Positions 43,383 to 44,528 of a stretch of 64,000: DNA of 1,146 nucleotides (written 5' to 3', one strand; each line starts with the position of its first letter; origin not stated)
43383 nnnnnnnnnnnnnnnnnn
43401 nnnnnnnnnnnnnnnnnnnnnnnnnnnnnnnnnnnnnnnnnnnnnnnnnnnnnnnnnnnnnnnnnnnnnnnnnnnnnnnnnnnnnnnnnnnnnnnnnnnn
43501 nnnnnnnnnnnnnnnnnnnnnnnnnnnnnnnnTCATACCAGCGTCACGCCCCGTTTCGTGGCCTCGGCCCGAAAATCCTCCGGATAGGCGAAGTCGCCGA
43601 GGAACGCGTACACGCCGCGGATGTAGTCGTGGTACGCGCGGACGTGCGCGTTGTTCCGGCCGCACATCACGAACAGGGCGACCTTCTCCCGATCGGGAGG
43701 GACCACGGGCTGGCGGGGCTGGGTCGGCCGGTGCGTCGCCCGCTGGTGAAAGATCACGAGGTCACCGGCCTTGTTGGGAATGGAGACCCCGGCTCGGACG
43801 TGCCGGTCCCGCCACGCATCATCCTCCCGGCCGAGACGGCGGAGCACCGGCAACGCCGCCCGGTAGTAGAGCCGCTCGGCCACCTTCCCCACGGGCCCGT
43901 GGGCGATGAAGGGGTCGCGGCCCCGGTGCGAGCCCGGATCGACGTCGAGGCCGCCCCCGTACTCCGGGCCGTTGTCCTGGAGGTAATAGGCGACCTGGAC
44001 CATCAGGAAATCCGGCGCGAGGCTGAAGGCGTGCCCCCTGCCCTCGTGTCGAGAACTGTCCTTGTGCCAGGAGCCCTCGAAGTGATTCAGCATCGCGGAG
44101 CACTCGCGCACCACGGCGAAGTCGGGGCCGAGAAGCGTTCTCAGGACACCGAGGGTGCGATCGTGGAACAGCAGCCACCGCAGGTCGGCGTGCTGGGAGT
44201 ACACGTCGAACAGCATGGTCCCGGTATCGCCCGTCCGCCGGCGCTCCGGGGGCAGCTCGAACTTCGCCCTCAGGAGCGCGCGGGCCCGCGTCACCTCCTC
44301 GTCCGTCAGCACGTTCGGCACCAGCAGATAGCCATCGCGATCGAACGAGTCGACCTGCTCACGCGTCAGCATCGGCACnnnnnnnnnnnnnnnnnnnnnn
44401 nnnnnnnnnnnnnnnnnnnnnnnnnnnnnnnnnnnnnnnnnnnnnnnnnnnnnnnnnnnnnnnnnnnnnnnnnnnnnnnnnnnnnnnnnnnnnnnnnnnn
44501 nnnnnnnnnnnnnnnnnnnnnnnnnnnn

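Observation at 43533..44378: Second PhyH-family dioxygenase inside the nonulosonic acid array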

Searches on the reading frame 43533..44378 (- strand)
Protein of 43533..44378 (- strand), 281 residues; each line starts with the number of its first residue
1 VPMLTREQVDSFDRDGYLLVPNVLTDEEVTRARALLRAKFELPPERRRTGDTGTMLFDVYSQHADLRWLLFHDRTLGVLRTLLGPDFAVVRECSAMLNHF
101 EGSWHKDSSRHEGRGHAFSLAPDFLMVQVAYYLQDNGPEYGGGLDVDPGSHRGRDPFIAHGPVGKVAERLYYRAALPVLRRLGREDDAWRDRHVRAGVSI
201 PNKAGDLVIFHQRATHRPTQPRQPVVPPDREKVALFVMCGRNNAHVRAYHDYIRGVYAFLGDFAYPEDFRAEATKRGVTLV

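Call 7: search_protein_families(library=pfam, proteins=[window:43533-44378:-], max_evalue=0.01)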
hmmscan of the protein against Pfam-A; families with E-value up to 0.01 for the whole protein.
window:43533-44378:- (281 aa): 1 family
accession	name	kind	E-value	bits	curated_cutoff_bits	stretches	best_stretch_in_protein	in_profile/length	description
PF05721.19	PhyH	-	1.3e-14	55.5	22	1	12-217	1-201/213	Phytanoyl-CoA dioxygenase (PhyH)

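Call 10: search_protein_families(library=ncbifam, proteins=[window:43533-44378:-], max_evalue=0.01)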
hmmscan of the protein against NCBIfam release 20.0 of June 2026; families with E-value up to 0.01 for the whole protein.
window:43533-44378:- (281 aa): 1 family
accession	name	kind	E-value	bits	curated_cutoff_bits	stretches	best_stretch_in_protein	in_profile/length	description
TIGR02408.1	ectoine_ThpD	equivalog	3.9e-08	33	336.5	1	4-162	17-180/277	ectoine hydroxylase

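Call 15: find_homologous_proteins(query=window:43533-44375:-)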
Query window:43533-44375:- (280 aa): 132 proteins with E <= 0.001 among 2418 candidates; the best 120 are listed.
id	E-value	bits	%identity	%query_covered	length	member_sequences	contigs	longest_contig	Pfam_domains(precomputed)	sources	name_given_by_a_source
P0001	1.3e-189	647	100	100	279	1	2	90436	PF05721.20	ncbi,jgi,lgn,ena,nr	ncbi:MAG TPA: phytanoyl-CoA dioxygenase family protein [Candidatus Acidoferrum sp.]|nr:phytanoyl-CoA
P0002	2.6e-141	488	77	99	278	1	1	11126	PF05721.20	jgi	jgi:hypothetical protein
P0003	3.9e-136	471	76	96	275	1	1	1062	PF05721.20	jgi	-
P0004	1.9e-76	275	51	100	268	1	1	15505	PF05721.20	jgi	jgi:hypothetical protein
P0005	2.6e-76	275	49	100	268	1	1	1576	PF05721.20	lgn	-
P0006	1.3e-75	272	49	100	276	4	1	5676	PF05721.20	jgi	jgi:ectoine hydroxylase-related dioxygenase (phytanoyl-CoA dioxygenase family)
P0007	1.5e-75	272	49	100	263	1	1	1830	PF05721.20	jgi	jgi:hypothetical protein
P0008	1.5e-75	272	47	100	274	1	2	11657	PF05721.20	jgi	jgi:hypothetical protein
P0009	3.0e-75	271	50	100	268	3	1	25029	PF05721.20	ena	-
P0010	1.6e-72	262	49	99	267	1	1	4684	PF05721.20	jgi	-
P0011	3.8e-72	261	49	99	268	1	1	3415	PF05721.20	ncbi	-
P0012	1.1e-71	259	47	100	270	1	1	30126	PF05721.20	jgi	jgi:hypothetical protein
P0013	1.1e-70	256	49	100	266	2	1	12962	PF05721.20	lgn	-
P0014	1.3e-70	256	48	99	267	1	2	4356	PF05721.20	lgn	-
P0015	2.2e-70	255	49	100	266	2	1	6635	PF05721.20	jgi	jgi:ectoine hydroxylase-related dioxygenase (phytanoyl-CoA dioxygenase family)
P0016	3.6e-70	255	47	99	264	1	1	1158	PF05721.20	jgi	jgi:hypothetical protein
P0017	6.2e-70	254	47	99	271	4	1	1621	PF05721.20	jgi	jgi:hypothetical protein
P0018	1.1e-69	253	46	100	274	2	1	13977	PF05721.20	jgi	jgi:hypothetical protein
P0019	2.7e-69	252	46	99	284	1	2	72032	PF05721.20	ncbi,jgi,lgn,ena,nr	ncbi:MAG TPA: phytanoyl-CoA dioxygenase family protein [Blastocatellia bacterium]|nr:phytanoyl-CoA d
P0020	8.0e-69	250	44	100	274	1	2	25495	PF05721.20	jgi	jgi:hypothetical protein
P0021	8.1e-69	250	46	99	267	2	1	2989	PF05721.20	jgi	jgi:hypothetical protein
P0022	1.2e-68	250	45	100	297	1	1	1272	PF05721.20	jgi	jgi:hypothetical protein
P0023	2.7e-68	248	46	100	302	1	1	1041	PF05721.20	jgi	jgi:hypothetical protein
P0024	5.3e-68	247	45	99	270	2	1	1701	PF05721.20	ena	-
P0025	1.2e-67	246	46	100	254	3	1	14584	PF05721.20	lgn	-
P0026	2.1e-67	245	45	99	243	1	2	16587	PF05721.20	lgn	-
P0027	2.8e-67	245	47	99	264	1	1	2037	PF05721.20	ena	-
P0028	3.2e-67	245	46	99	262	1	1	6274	PF05721.20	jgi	jgi:ectoine hydroxylase-related dioxygenase (phytanoyl-CoA dioxygenase family)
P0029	3.5e-67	245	46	99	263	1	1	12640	PF05721.20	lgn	-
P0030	3.7e-67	245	48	99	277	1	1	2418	PF05721.20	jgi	jgi:Phytanoyl-CoA dioxygenase (PhyH)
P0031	5.1e-67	244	47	100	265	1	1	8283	PF05721.20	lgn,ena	-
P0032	5.2e-67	244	48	97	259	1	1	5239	PF05721.20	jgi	jgi:ectoine hydroxylase-related dioxygenase (phytanoyl-CoA dioxygenase family)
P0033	1.2e-66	243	46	99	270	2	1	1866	PF05721.20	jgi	jgi:Phytanoyl-CoA dioxygenase (PhyH)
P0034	2.0e-66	242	46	100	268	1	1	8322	PF05721.20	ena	-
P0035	3.5e-66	241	44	100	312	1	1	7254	PF05721.20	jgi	jgi:hypothetical protein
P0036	9.3e-66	240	42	100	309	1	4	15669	PF05721.20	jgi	jgi:hypothetical protein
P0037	1.4e-65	239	44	99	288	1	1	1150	PF05721.20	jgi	jgi:hypothetical protein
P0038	1.8e-65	239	46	99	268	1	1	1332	PF05721.20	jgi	jgi:hypothetical protein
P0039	1.3e-64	236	46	100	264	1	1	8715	PF05721.20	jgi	jgi:hypothetical protein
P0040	6.3e-64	234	44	100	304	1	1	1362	PF05721.20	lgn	-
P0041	7.7e-64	234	47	99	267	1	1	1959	PF05721.20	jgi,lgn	-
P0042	3.2e-63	232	44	99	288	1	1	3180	PF05721.20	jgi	jgi:hypothetical protein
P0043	3.6e-63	232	44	100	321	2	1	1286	PF05721.20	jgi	-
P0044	2.2e-62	229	46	99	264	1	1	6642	PF05721.20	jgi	jgi:hypothetical protein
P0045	6.3e-62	227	44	100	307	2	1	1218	PF05721.20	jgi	jgi:hypothetical protein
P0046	7.8e-62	227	45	100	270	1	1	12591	PF05721.20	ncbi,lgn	-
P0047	2.4e-61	226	44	94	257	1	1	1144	PF05721.20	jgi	jgi:ectoine hydroxylase-related dioxygenase (phytanoyl-CoA dioxygenase family)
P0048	3.2e-61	225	46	100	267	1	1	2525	PF05721.20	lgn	-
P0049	5.9e-60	221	42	100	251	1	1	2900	PF05721.20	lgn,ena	-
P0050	9.2e-59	217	44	100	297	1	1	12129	PF05721.20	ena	-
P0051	2.9e-58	215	44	98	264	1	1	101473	PF05721.20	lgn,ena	-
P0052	1.1e-57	213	41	100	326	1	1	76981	PF05721.20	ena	-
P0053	1.6e-57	213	44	96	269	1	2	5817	PF05721.20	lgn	-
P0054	4.3e-57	212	46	93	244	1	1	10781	PF05721.20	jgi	jgi:hypothetical protein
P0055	5.1e-57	211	42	100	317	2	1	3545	PF05721.20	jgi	jgi:hypothetical protein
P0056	6.3e-57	211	43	100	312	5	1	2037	PF05721.20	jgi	-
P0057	1.0e-56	210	42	99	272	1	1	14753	PF05721.20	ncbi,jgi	jgi:hypothetical protein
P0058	1.8e-56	210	41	100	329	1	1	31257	PF05721.20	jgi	jgi:hypothetical protein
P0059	1.1e-55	207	41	99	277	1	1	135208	PF05721.20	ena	-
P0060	1.6e-55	206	40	99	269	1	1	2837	PF05721.20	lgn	-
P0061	4.1e-54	202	42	100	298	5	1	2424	PF05721.20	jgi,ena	-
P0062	1.3e-53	200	40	100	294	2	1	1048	PF05721.20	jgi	jgi:hypothetical protein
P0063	1.6e-53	200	40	99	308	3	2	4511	PF05721.20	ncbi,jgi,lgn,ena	-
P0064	3.7e-53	199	47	76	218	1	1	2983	PF05721.20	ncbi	-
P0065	1.3e-52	197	40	99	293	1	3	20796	PF05721.20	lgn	-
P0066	3.6e-52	195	41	100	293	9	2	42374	PF05721.20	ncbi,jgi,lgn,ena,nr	ncbi:MAG TPA: phytanoyl-CoA dioxygenase family protein [Gemmataceae bacterium]|nr:phytanoyl-CoA diox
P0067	4.9e-52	195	40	100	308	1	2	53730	PF05721.20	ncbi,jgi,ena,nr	ncbi:MAG TPA: phytanoyl-CoA dioxygenase family protein [Gemmataceae bacterium]|nr:phytanoyl-CoA diox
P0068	1.1e-51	194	42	100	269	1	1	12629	PF05721.20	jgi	jgi:hypothetical protein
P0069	1.9e-51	193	38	100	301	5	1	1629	PF05721.20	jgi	jgi:hypothetical protein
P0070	7.8e-51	191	39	100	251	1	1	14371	PF05721.20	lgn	-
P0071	1.6e-50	190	39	95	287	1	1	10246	PF05721.20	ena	-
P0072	1.9e-50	190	38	99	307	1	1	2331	PF05721.20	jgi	jgi:ectoine hydroxylase-related dioxygenase (phytanoyl-CoA dioxygenase family)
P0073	4.9e-50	188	42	100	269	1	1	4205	PF05721.20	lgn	-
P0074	6.3e-50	188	40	100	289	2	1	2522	PF05721.20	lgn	-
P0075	1.2e-49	187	40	100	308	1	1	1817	PF05721.20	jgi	jgi:hypothetical protein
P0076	1.6e-49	187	39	99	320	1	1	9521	PF05721.20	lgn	-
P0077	3.7e-49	186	37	96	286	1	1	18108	PF05721.20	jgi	jgi:hypothetical protein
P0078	4.6e-49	185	40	100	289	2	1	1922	PF05721.20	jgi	jgi:hypothetical protein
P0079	1.1e-48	184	41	97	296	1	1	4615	PF05721.20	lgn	-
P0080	5.0e-48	182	37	99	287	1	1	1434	PF05721.20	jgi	jgi:hypothetical protein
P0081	2.4e-47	180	37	99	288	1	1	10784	PF13640.13,PF05721.20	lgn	-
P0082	4.8e-47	179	38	99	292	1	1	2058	PF05721.20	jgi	jgi:hypothetical protein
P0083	6.4e-46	175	38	96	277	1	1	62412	PF05721.20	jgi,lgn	-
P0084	1.3e-45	174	38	98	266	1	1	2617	PF05721.20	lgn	-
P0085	5.2e-45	172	39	100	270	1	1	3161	PF05721.20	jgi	jgi:ectoine hydroxylase-related dioxygenase (phytanoyl-CoA dioxygenase family)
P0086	6.1e-45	172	39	96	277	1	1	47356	PF05721.20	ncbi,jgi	-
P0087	2.4e-44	170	38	99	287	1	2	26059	PF05721.20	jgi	jgi:hypothetical protein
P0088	1.0e-43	168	42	99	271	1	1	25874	PF05721.20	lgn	-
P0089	1.6e-43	167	38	96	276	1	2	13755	PF05721.20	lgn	-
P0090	2.2e-43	167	41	86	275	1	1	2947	PF05721.20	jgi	jgi:Phytanoyl-CoA dioxygenase (PhyH)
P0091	4.6e-43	166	37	100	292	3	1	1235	PF05721.20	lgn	-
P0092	4.9e-43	165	38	99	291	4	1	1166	PF05721.20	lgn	-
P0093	1.2e-42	164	35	99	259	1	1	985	PF05721.20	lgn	-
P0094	1.4e-42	164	38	99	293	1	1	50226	PF05721.20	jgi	jgi:hypothetical protein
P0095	3.2e-42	163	39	100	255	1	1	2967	PF05721.20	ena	-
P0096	4.4e-42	162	39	100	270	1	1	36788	PF05721.20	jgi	jgi:hypothetical protein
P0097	2.4e-41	160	35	96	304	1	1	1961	PF05721.20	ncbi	-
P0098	8.1e-41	158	51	56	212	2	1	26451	PF05721.20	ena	-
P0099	8.2e-41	158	41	79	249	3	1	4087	PF05721.20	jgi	jgi:hypothetical protein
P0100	1.0e-40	158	46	64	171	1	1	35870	PF05721.20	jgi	jgi:hypothetical protein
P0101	1.3e-40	157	38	98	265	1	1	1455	PF05721.20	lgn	-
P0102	2.2e-40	157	37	99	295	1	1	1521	PF05721.20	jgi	jgi:ectoine hydroxylase-related dioxygenase (phytanoyl-CoA dioxygenase family)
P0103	2.7e-40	156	41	87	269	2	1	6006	PF05721.20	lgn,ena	-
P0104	7.4e-40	155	38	100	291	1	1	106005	PF05721.20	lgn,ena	-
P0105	1.7e-39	154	38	87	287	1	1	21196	PF05721.20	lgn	-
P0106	4.5e-39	152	38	96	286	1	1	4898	PF05721.20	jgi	jgi:hypothetical protein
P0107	8.5e-39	152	36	99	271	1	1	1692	PF05721.20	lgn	-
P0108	9.3e-39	151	47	56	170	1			PF05721.20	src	-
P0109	2.3e-38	150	36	97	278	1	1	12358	PF05721.20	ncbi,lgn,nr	ncbi:MAG: phytanoyl-CoA dioxygenase family protein [Myxococcales bacterium]|nr:phytanoyl-CoA dioxyge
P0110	4.4e-38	149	38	97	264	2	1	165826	PF05721.20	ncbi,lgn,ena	-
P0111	8.2e-38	148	36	96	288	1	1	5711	PF05721.20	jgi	jgi:ectoine hydroxylase-related dioxygenase (phytanoyl-CoA dioxygenase family)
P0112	7.1e-37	145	37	90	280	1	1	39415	PF05721.20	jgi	-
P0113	9.6e-37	145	42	62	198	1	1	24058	PF05721.20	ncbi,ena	-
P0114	2.4e-36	143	36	96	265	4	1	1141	PF05721.20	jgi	-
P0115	4.3e-35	139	36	94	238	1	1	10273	PF05721.20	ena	-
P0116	9.2e-35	138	38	98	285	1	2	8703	PF05721.20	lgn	-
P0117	1.2e-31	128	31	100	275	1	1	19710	PF05721.20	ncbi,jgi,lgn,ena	jgi:hypothetical protein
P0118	5.0e-30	123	36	93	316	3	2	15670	PF05721.20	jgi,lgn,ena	jgi:hypothetical protein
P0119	1.4e-29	121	36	97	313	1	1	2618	PF05721.20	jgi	jgi:hypothetical protein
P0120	1.9e-29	121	33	95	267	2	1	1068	PF13640.13,PF05721.20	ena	-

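Call 17: find_encoding_contigs(protein=P0019, flank=10000, max_places=2)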
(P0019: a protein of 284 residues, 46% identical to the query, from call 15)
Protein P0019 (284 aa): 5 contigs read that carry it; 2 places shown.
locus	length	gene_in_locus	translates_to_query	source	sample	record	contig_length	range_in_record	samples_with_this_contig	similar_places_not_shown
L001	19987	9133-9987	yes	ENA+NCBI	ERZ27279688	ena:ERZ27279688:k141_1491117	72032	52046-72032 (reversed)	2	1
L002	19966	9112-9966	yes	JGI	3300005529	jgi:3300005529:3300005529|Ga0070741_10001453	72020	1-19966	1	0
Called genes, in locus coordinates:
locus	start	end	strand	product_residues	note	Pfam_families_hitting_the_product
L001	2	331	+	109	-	?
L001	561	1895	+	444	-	PF13432:TPR_16 (faint), PF14559:TPR_19 (weak)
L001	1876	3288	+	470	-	PF04932:Wzy_C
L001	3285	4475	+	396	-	PF02563:Poly_export, PF10531:SLBB (weak), PF22461:SLBB_2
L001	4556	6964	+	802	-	PF02706:Wzz, PF13807:GNVR, PF10609:ParA, PF13614:AAA_31, PF01656:CbiA (weak)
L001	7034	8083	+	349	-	PF00106:adh_short (weak), PF01370:Epimerase, PF02719:Polysacc_synt_2, PF04321:RmlD_sub_bind, PF05368:NmrA (weak), PF01073:3Beta_HSD, PF13460:NAD_binding_10, PF16363:GDP_Man_Dehyd, +1 more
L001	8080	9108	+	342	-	PF00106:adh_short (faint), PF01073:3Beta_HSD, PF01370:Epimerase, PF02719:Polysacc_synt_2 (weak), PF04321:RmlD_sub_bind (weak), PF07993:NAD_binding_4 (faint), PF16363:GDP_Man_Dehyd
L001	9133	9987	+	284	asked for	PF05721:PhyH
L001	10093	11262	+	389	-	PF01041:DegT_DnrJ_EryC1, PF00155:Aminotran_1_2 (weak), PF01212:Beta_elim_lyase (faint)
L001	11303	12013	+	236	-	PF02348:CTP_transf_3, PF12804:NTP_transf_3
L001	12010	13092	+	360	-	PF04101:Glyco_tran_28_C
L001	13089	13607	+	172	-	PF13302:Acetyltransf_3, PF13523:Acetyltransf_8 (faint), PF00583:Acetyltransf_1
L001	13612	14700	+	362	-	PF03102:NeuB, PF08666:SAF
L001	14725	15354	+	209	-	PF00117:GATase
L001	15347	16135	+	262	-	PF00977:His_biosynth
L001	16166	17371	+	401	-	-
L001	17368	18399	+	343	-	PF13489:Methyltransf_23, PF08241:Methyltransf_11, PF08242:Methyltransf_12, PF13649:Methyltransf_25, PF13847:Methyltransf_31 (weak)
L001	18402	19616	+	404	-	-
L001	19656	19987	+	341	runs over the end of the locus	PF05050:Methyltransf_21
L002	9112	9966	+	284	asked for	PF05721:PhyH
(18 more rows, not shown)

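Call 18: find_encoding_contigs(protein=P0051, flank=10000, max_places=2)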
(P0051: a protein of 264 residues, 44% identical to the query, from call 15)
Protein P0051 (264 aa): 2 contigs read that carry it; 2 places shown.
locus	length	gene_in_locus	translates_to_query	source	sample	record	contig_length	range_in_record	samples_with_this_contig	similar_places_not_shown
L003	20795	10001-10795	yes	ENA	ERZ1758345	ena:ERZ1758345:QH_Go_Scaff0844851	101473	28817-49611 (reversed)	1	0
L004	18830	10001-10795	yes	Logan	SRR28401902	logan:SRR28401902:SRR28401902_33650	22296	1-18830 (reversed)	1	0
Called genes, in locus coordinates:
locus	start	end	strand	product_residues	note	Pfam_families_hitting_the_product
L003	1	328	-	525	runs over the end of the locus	PF04542:Sigma70_r2, PF04545:Sigma70_r4, PF08281:Sigma70_r4_2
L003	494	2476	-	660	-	PF04932:Wzy_C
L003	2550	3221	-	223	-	PF00534:Glycos_transf_1, PF13692:Glyco_trans_1_4, PF13524:Glyco_trans_1_2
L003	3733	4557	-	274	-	PF13489:Methyltransf_23 (weak), PF08241:Methyltransf_11, PF08242:Methyltransf_12, PF13649:Methyltransf_25, PF13847:Methyltransf_31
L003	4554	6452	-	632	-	PF13522:GATase_6, PF13537:GATase_7, PF00733:Asn_synthase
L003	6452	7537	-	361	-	PF13439:Glyco_transf_4, PF13579:Glyco_trans_4_4, PF20706:GT4-conflict, PF00534:Glycos_transf_1, PF13524:Glyco_trans_1_2 (weak), PF13692:Glyco_trans_1_4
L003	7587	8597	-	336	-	PF00535:Glycos_transf_2, PF13641:Glyco_tranf_2_3 (faint), PF10111:Glyco_tranf_2_2 (faint)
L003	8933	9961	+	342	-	PF00534:Glycos_transf_1, PF13692:Glyco_trans_1_4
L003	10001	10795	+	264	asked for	PF05721:PhyH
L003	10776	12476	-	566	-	PF00664:ABC_membrane (weak), PF00005:ABC_tran, PF13304:AAA_21 (faint)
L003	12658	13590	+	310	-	PF01370:Epimerase, PF04321:RmlD_sub_bind, PF16363:GDP_Man_Dehyd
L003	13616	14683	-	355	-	-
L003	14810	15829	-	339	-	PF13489:Methyltransf_23, PF08241:Methyltransf_11, PF08242:Methyltransf_12, PF13649:Methyltransf_25, PF13847:Methyltransf_31 (weak)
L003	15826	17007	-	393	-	-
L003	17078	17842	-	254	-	PF00551:Formyl_trans_N, PF18216:N_formyltrans_C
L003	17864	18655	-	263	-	PF00977:His_biosynth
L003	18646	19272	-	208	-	PF00117:GATase, PF01174:SNO (faint), PF07722:Peptidase_C26 (weak)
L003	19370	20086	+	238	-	PF02348:CTP_transf_3, PF12804:NTP_transf_3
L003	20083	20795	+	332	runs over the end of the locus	-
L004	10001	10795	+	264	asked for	PF05721:PhyH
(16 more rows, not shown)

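Call 19: find_encoding_contigs(protein=P0066, flank=10000, max_places=2)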
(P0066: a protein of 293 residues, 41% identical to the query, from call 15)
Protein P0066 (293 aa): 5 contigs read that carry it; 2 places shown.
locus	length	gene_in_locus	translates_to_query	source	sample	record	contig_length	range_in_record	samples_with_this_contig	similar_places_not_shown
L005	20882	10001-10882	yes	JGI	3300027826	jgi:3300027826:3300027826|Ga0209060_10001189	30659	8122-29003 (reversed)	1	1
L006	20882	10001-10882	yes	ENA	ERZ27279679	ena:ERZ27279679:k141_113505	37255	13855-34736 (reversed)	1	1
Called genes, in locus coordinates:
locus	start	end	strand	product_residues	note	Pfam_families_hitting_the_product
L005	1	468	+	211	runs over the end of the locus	PF14520:HHH_5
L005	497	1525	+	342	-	PF05496:RuvB_N, PF00004:AAA, PF07728:AAA_5 (weak), PF17864:AAA_lid_4, PF05491:WHD_RuvB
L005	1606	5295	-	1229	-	PF08471:Ribonuc_red_2_N, PF02867:Ribonuc_red_lgC, PF12637:TSCPD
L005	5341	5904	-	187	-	PF22769:DCD, PF00692:dUTPase (weak)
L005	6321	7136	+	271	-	PF04098:Rad52_Rad22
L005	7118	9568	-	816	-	-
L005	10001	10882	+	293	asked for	PF05721:PhyH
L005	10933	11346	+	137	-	-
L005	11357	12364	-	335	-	PF00316:FBPase, PF18913:FBPase_C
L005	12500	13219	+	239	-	PF03167:UDG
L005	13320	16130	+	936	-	PF00675:Peptidase_M16, PF05193:Peptidase_M16_C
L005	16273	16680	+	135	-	PF03965:Penicillinase_R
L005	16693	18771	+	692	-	PF05569:Peptidase_M56, PF01435:Peptidase_M48 (faint)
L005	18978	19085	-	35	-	-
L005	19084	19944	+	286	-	PF04073:tRNA_edit, PF00072:Response_reg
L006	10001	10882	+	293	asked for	PF05721:PhyH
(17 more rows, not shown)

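Call 21: find_related_loci(query=A1, collection=genome_contigs, flank=10000)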
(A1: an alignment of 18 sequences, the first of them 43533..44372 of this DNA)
Query A1 (279 aa) in genome_contigs; peptide patterns used: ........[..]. (x = any residue, [..] = any of these).
57 stretches matched a pattern; 35 encode a relative of the query (tblastn E <= 1e-3); 35 distinct loci.
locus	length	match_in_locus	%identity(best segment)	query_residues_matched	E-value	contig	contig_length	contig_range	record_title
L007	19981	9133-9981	46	1-278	1e-74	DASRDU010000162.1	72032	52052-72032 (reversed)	MAG TPA_asm: Blastocatellia bacterium isolate SMAG_U9988 k141_953736, whole genome shotgun sequence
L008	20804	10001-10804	39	8-278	1e-59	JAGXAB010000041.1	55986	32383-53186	MAG: Cyanobacteria bacterium REEB67 contig-150_528, whole genome shotgun sequence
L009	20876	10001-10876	41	1-279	3e-59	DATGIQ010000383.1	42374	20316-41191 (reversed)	MAG TPA_asm: Gemmataceae bacterium isolate SMAG_U9811 k141_879461, whole genome shotgun sequence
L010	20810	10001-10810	40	1-279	5e-52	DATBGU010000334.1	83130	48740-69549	MAG TPA_asm: Gemmataceae bacterium isolate SMAG_U3846 k141_1922101, whole genome shotgun sequence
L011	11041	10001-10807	40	1-279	2e-51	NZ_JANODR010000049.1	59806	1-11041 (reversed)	MAG: Archangium sp. isolate VAR_17_metabat_108 VAR_17_k141_342319, whole genome shotgun sequence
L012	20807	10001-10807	40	1-279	1e-50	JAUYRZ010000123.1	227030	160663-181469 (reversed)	MAG: Archangium sp. isolate C5_metabat.bin.21 C5_k141_413127, whole genome shotgun sequence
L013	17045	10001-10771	39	9-278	7e-51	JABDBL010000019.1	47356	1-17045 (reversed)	MAG: Candidatus Melainabacteria bacterium isolate BWMinControl_Nextera63_MAG3 3300020769.a:Ga0207039_1026, whole genome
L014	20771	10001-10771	36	1-278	4e-50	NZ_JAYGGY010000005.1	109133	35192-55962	Anabaena cylindrica UHCC 0172 NODE_9_length_109133_cov_82.284063, whole genome shotgun sequence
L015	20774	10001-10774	36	1-279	5e-50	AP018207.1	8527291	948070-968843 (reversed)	Calothrix brevissima NIES-22 DNA, nearly complete genome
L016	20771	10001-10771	36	1-278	6e-50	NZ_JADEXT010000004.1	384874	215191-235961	Nostoc sp. LEGE 12447 NODE_14_length_3, whole genome shotgun sequence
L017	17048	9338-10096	41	5-278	2e-49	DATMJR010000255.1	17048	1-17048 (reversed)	MAG TPA_asm: Miltoncostaeaceae bacterium isolate SMAG_U13575 k141_242222, whole genome shotgun sequence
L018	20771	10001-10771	37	1-278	2e-51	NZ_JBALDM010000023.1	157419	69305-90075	MAG: Nostoc sp. isolate P2039 bin 23 NODE_93_length_157419_cov_142.600932, whole genome shotgun sequence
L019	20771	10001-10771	38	9-279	2e-44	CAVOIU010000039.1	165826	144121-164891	MAG: uncultured Solirubrobacterales bacterium isolate MFD10064.bin.2.23 genome assembly, contig: contig_41368, whole gen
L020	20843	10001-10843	36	2-279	4e-44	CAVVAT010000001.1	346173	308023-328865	MAG: uncultured Solirubrobacterales bacterium isolate MFD04212.bin.2.143 genome assembly, contig: contig_14935, whole ge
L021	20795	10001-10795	37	1-279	4e-43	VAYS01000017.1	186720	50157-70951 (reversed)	MAG: Actinobacteria bacterium isolate AC_64 14_0903_12_40cm_200_scaffold_171, whole genome shotgun sequence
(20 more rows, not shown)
